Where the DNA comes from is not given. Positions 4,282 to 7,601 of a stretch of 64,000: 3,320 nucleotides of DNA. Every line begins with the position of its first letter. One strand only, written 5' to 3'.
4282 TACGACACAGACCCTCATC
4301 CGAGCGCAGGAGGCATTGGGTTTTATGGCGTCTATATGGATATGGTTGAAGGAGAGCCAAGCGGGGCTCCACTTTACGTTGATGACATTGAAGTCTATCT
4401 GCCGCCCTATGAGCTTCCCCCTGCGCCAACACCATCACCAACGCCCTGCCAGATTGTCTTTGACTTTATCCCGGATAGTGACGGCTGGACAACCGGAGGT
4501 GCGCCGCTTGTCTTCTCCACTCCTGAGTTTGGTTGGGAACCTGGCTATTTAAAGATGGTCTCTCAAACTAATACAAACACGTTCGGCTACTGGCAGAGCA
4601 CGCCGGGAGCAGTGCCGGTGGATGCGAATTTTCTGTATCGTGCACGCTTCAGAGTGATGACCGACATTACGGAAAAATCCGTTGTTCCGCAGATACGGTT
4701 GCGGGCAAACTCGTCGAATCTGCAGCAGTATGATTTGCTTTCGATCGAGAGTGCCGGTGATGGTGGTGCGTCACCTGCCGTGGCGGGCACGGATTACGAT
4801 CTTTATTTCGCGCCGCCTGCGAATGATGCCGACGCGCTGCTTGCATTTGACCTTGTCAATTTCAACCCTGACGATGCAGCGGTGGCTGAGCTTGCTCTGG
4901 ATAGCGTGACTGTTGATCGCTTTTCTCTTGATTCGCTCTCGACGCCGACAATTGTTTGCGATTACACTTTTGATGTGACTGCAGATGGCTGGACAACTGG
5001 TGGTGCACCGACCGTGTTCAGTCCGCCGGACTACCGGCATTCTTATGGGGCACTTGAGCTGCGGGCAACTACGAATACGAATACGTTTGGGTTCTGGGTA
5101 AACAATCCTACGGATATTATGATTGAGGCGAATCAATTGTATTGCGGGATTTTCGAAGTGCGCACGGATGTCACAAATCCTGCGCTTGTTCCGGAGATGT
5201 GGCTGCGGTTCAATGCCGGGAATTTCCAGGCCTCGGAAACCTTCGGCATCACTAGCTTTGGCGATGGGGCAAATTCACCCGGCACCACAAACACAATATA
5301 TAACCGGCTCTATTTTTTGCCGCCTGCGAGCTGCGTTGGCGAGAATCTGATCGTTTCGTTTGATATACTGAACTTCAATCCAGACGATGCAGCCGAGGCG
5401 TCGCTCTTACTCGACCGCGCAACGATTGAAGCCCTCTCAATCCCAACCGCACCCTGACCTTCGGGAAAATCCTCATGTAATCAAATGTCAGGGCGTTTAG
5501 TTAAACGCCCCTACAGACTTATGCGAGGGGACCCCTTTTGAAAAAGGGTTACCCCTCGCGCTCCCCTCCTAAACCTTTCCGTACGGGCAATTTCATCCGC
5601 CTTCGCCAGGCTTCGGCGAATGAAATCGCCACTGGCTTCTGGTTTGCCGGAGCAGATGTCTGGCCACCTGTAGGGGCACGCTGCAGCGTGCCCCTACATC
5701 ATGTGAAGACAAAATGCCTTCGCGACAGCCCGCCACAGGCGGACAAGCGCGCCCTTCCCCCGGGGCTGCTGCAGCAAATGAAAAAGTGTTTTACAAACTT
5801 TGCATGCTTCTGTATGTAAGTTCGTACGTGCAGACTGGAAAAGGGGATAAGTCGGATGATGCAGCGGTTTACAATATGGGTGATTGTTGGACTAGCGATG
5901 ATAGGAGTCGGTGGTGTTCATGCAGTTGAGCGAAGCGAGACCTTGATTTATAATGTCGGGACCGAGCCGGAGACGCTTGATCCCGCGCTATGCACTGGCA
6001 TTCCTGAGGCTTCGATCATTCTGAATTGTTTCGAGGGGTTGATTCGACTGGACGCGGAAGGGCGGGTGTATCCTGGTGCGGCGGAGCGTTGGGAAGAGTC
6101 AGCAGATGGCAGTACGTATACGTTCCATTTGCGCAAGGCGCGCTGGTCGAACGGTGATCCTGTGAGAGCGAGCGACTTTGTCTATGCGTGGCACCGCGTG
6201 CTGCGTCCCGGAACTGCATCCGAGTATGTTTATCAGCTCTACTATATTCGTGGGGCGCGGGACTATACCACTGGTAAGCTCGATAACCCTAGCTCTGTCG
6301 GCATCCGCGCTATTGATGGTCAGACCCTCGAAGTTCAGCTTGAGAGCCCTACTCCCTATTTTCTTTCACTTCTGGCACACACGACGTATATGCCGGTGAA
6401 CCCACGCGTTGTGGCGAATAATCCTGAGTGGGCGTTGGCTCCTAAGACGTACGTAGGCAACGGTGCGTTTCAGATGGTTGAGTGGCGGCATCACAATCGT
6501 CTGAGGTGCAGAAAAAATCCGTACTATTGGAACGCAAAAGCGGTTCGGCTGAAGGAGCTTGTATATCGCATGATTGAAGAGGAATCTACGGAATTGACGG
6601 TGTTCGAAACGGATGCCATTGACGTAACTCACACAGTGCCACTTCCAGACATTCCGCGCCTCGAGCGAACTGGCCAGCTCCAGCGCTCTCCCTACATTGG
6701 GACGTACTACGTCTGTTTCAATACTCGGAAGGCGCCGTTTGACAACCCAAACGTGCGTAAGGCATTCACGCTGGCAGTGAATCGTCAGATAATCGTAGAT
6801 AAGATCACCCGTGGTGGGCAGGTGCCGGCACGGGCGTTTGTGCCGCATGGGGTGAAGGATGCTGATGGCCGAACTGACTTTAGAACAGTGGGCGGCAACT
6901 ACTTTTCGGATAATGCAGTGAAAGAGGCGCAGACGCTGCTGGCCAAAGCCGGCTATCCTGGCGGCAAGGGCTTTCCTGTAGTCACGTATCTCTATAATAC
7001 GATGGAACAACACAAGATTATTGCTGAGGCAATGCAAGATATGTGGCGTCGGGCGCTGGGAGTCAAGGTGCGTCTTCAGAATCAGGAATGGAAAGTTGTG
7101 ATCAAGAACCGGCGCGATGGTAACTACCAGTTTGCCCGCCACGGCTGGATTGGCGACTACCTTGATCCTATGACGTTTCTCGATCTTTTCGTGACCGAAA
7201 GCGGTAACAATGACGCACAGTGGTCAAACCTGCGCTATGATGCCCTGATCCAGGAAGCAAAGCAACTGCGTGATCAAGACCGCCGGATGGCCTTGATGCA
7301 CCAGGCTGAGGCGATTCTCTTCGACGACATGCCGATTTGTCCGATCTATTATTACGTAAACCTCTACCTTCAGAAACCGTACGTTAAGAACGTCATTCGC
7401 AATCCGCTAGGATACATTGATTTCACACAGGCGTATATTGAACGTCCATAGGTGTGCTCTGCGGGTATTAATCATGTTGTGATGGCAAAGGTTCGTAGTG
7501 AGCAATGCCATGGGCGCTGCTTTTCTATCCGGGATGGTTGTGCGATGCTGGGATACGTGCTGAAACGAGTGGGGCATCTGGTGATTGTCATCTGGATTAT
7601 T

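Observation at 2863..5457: Chimeric LVIVD-repeat gene sharing a 3' coding tail, terminator and downstream leader with a paralogous locus at 17105..18265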

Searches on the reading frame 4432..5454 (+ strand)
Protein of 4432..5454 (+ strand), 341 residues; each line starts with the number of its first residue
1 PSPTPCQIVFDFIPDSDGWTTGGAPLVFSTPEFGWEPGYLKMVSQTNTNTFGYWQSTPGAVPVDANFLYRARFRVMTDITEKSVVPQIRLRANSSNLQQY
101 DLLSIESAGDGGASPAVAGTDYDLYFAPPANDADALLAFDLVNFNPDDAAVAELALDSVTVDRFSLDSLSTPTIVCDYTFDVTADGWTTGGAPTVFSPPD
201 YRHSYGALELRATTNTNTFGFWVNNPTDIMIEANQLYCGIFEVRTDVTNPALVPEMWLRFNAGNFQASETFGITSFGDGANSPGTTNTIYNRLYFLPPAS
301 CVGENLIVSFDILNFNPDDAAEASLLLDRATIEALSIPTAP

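Call 58: predict_structure(alignment_id=A8)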
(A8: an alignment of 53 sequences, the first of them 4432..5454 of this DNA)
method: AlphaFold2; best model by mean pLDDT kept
length: 341 residues; sequences in the alignment: 53
mean_pLDDT: 96.2   pTM: 0.93
mean pLDDT of the five models: 96.2, 96.1, 96.0, 95.7, 95.6
residues with pLDDT >= 90: 329; 70-90: 7; 50-70: 3; < 50: 2
segments of 3 or more residues with pLDDT < 50: none
pLDDT, mean of each block of 10 residues (from residue 1): 74 96 95 97 97 96 95 98 98 95 97 98 96 95 97 98 95 98 96 96 96 98 98 98 98 98 98 95 97 97 98 97 98 95 79
secondary structure, 60 per line:
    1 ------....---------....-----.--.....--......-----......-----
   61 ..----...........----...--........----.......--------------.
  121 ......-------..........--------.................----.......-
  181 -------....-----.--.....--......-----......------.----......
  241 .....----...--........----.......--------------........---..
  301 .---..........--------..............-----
elements in order: E7-10 E20-23 E32-36 E39-44 E50-55 E67-77 E87-94 E99-105 E120-126 E134-143 E152-165 E173-179 E188-191 E200-204 E207-212 E218-223 E235-245 E255-262 E267-273 E288-295 E305-314 E323-336
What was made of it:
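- On Carbohydrate-binding-module-like jelly roll (CTD): AF2 pLDDT is 96.2 (call 58).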

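Call 61: fold_search(model_id=the predicted structure, library=pdb)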
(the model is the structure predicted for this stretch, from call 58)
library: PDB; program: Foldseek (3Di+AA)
matches with E <= 10: 1739; with E <= 0.001: 416
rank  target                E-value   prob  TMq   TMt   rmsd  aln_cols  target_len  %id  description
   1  4xup_A                4.2e-12  1.00  0.31  0.32  21.1       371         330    9  Structure of the N-terminal CBM22-1-CBM22-2 tandem domain from Paenibacillus barcinonensis Xyn10C (released 2015-06-03)
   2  4xup_D                5.6e-12  1.00  0.30  0.32  21.5       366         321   10  Structure of the N-terminal CBM22-1-CBM22-2 tandem domain from Paenibacillus barcinonensis Xyn10C (released 2015-06-03)
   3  6qep                  2.9e-11  1.00  0.29  0.09  19.2       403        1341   11  EngBF DARPin Fusion 4b H14 (released 2019-11-06)
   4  4xup_B                3.1e-11  1.00  0.30  0.32  23.6       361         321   10  Structure of the N-terminal CBM22-1-CBM22-2 tandem domain from Paenibacillus barcinonensis Xyn10C (released 2015-06-03)
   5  4xup_F                3.9e-11  1.00  0.30  0.31  23.5       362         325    9  Structure of the N-terminal CBM22-1-CBM22-2 tandem domain from Paenibacillus barcinonensis Xyn10C (released 2015-06-03)
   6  6qfk_A                6.5e-11  1.00  0.28  0.09  19.7       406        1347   10  EngBF DARPin Fusion 4b G10 (released 2019-11-06)
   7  5b4x_C                4.1e-09  1.00  0.29  0.15  13.7       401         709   11  Crystal structure of the ApoER2 ectodomain in complex with the Reelin R56 fragment (released 2017-04-26)
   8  5y92_A                4.4e-09  1.00  0.28  0.25  18.7       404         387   10  Crystal structure of ANXUR2 extracellular domain from Arabidopsis thaliana (released 2018-02-28)
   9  6vls_D                6.4e-09  1.00  0.25  0.10  23.0       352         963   10  Structure of C-terminal fragment of Vip3A toxin (released 2020-07-22)
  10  6vls_B                1.3e-08  1.00  0.28  0.12  22.0       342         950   12  Structure of C-terminal fragment of Vip3A toxin (released 2020-07-22)
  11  6a48                  1.9e-08  1.00  0.27  0.16  17.0       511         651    9  Crystal structure of reelin N-terminal region (released 2019-06-19)
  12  9vqm_C                3.0e-08  1.00  0.27  0.13  21.8       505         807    6  Cryo-EM structure of Elapor1WT in tetrameric form (released 2025-07-23)
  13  2e26_A                3.3e-08  1.00  0.27  0.15  13.2       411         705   10  Crystal structure of two repeat fragment of reelin (released 2007-05-22)
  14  8ziy_A                5.1e-08  1.00  0.30  0.18  19.5       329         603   10  trypsinogen-EP-E574A (released 2025-05-21)
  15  6a5e_A                5.1e-08  0.99  0.27  0.25  19.8       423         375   10  Crystal structure of plant peptide RALF23 in complex with FER and LLG2 (released 2019-06-26)
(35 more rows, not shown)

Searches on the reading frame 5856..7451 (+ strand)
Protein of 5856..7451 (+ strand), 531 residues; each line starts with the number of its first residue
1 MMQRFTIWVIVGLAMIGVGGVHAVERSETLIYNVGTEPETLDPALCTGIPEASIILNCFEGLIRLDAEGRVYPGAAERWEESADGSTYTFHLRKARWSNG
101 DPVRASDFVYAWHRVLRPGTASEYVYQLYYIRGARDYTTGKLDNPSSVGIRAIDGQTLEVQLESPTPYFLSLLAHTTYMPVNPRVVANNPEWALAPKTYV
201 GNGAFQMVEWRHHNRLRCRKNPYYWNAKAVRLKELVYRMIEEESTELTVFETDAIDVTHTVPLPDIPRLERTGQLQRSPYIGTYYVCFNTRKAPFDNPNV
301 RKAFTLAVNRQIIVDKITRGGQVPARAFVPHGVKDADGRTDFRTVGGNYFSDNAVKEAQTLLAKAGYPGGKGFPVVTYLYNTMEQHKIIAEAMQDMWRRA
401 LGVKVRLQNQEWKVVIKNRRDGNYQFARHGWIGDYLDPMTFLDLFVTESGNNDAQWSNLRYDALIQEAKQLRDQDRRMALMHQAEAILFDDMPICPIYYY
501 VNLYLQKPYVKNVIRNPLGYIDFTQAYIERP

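Call 10: search_protein_families(library=pfam, proteins=[window:5856-7451:+], max_evalue=0.01)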
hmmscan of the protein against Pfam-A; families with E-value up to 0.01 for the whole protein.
window:5856-7451:+ (531 aa): 1 family
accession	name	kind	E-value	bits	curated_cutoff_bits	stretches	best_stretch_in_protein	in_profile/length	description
PF00496.27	SBP_bac_5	-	8.5e-97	325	32.4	1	71-452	2-367/368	Bacterial extracellular solute-binding proteins, family 5 Middle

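Call 33: find_related_loci(query=window:5856-7451:+, collection=metagenome_contigs, flank=10000)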
Query window:5856-7451:+ (531 aa) in metagenome_contigs; peptide patterns used: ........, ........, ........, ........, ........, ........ (x = any residue, [..] = any of these).
488 stretches matched a pattern; 434 encode a relative of the query (tblastn E <= 1e-3); the best 80 are kept; 80 distinct loci.
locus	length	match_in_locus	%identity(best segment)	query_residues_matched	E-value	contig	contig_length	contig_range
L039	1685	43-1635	92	1-531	0e+0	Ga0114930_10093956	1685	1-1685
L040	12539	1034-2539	55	28-529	0e+0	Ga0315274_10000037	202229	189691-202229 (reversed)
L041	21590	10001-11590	47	5-528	3e-160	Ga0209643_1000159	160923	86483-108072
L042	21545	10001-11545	47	17-528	6e-155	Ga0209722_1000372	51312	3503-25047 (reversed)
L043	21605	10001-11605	46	1-528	2e-154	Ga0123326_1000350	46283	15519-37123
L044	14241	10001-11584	43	14-529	1e-146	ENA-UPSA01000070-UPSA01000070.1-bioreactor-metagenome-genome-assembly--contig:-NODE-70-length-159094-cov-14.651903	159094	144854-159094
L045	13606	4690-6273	43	14-529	9e-147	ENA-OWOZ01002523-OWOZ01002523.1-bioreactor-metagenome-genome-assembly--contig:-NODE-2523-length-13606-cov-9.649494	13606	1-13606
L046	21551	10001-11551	43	9-530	5e-146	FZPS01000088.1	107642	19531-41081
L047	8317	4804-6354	43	9-530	7e-146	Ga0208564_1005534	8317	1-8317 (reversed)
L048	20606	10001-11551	43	9-530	5e-146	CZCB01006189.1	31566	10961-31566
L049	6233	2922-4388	45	28-520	9e-144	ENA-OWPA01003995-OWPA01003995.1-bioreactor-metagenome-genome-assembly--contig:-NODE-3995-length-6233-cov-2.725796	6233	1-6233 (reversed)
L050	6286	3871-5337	45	28-520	8e-144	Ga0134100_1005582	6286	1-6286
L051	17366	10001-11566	42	7-530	2e-142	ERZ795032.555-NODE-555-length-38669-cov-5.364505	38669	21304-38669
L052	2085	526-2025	43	28-529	6e-152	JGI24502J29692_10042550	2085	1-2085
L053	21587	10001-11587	43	2-529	1e-141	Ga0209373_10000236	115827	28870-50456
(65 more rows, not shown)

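Call 34: find_homologous_proteins(query=window:5856-7451:+, max_evalue=1e-100)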
Query window:5856-7451:+ (531 aa): 5301 proteins with E <= 1e-100 among 8000 candidates; the best 120 are listed.
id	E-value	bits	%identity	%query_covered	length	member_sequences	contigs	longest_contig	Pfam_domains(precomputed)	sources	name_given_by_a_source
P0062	0.0e+0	1167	92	100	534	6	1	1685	PF00496.28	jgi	-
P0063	0.0e+0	1123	89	100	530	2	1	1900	PF00496.28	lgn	-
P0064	4.0e-199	681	55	96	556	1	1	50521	PF00496.28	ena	-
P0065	5.2e-196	670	55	95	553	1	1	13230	PF00496.28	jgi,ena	-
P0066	6.1e-195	667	54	96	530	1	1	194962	PF00496.28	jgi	-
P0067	8.6e-195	666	55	95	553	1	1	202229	PF00496.28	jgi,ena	-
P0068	4.2e-194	664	55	95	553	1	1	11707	PF00496.28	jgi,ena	-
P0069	6.0e-194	664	55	95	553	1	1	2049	PF00496.28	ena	-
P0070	1.0e-193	663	57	97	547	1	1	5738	PF00496.28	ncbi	-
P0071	5.8e-193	660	54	98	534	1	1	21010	PF00496.28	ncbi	-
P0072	2.6e-190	652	54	95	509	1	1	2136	PF00496.28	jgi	jgi:oligopeptide transport system substrate-binding protein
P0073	1.6e-189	649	53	95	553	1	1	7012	PF00496.28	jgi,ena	-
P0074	3.4e-186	638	53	96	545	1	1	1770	PF00496.28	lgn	-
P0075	8.1e-185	634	53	95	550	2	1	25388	PF00496.28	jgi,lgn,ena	-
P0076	7.5e-183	627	52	97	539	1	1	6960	PF00496.28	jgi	jgi:oligopeptide transport system substrate-binding protein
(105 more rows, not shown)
